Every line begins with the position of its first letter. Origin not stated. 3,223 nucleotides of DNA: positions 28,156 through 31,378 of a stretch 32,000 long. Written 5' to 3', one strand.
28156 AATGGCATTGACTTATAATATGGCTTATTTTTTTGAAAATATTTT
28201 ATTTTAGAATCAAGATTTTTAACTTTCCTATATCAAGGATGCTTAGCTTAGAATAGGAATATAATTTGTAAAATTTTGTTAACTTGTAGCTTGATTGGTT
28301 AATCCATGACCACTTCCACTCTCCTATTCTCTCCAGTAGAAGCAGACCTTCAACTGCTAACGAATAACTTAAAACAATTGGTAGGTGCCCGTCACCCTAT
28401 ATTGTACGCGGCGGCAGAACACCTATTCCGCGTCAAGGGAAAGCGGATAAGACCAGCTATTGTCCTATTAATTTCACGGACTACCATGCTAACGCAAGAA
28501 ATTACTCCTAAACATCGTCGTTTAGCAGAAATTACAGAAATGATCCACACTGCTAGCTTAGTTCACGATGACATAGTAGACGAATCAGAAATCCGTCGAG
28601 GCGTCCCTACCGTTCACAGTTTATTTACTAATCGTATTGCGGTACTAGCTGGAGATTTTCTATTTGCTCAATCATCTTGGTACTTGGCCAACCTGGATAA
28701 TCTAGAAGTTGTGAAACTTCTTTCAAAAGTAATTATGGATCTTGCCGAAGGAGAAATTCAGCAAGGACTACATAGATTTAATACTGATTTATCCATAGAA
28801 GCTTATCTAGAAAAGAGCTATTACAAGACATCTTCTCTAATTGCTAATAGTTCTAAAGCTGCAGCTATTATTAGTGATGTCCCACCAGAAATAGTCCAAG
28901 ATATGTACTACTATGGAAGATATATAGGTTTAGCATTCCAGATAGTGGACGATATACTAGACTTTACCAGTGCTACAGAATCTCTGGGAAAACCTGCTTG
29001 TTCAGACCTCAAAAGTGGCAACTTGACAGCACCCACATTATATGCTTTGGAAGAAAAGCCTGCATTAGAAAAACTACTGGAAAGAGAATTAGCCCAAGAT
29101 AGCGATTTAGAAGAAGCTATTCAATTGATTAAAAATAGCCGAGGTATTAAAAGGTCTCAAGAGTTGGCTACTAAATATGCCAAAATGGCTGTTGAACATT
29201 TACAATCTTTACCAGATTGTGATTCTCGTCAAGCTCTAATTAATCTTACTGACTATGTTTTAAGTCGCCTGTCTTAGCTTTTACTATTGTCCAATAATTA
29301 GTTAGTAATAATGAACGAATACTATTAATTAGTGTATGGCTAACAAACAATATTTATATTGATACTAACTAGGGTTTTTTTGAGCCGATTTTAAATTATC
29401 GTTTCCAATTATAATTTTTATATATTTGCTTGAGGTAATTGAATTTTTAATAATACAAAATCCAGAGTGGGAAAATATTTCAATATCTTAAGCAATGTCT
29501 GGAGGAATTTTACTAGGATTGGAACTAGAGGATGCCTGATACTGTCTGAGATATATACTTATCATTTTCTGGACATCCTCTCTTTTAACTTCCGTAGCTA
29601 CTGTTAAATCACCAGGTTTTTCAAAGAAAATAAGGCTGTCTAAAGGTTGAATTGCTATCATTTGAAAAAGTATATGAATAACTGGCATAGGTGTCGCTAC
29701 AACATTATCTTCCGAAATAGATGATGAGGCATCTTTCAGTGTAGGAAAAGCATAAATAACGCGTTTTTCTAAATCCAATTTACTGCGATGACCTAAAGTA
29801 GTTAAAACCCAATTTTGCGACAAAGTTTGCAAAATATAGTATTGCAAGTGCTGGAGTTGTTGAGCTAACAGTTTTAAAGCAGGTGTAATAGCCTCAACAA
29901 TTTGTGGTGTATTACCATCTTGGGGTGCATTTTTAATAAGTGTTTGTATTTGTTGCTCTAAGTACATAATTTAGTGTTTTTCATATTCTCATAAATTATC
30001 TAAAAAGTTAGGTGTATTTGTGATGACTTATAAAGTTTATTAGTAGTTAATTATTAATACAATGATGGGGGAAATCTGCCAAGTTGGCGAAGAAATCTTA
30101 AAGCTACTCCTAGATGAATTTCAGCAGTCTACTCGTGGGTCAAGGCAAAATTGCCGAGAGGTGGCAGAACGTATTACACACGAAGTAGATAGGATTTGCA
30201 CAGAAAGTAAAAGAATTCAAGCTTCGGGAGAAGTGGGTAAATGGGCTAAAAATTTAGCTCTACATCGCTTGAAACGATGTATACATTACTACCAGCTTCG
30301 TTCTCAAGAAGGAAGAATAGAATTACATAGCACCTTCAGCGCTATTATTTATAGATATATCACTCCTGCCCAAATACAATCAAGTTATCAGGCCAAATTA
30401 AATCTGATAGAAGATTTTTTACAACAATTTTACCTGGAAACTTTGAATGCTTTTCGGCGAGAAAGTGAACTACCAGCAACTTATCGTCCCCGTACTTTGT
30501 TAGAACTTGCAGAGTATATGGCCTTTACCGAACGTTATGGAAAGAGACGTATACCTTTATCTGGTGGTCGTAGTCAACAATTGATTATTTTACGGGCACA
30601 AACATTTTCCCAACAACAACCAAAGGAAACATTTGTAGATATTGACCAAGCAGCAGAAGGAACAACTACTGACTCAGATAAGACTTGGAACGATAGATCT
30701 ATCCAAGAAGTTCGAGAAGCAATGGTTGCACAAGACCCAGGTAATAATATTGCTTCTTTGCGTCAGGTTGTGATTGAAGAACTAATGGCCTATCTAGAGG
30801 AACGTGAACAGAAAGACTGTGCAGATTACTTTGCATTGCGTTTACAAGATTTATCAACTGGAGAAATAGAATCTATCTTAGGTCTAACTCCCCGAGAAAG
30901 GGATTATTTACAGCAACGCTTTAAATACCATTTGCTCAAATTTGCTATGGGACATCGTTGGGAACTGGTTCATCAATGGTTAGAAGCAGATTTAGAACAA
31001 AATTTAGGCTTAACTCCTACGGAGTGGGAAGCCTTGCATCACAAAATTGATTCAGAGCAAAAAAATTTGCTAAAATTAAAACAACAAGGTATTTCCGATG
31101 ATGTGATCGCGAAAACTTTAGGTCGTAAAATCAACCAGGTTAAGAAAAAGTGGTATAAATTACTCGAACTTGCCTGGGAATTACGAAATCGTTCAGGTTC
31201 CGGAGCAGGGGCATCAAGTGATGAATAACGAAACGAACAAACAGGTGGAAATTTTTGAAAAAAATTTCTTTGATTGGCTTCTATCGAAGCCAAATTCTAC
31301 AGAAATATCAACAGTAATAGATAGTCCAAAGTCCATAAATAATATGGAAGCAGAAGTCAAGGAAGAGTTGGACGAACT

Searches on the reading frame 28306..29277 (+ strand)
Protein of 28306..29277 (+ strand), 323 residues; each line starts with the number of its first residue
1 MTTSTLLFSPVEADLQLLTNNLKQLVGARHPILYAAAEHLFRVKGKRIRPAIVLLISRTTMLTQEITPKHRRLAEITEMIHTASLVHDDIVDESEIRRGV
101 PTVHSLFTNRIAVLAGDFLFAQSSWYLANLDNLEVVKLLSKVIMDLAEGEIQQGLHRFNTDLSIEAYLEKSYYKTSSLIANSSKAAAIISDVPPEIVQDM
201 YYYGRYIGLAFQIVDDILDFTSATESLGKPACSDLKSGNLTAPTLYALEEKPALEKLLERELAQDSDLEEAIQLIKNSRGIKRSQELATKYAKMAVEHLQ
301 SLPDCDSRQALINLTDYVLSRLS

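Call 47: search_protein_families(library=pfam, proteins=[window:28306-29277:+], max_evalue=0.001)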
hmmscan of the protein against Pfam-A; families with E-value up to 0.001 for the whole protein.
window:28306-29277:+ (323 aa): 1 family
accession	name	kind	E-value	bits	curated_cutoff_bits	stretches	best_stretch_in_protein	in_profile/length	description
PF00348.22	polyprenyl_synt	-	1.4e-78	264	27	1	31-274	2-250/251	Polyprenyl synthetase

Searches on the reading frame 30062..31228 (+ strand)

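Call 47: search_protein_families(library=pfam, proteins=[window:30062-31228:+], max_evalue=0.001)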
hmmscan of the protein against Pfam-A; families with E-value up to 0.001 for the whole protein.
window:30062-31228:+ (388 aa): 0 families

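Call 77: search_protein_families(library=pfam, proteins=[window:30062-31228:+], max_evalue=0.1)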
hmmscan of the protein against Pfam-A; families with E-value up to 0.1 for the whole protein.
window:30062-31228:+ (388 aa): 2 families
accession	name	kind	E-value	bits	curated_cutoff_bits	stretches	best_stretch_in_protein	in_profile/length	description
PF24625.1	DUF7626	-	0.02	15.1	27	1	329-355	2-28/55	Domain of unknown function (DUF7626)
PF13384.12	HTH_23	-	0.088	13.1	24.6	0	337-366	11-39/50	Homeodomain-like domain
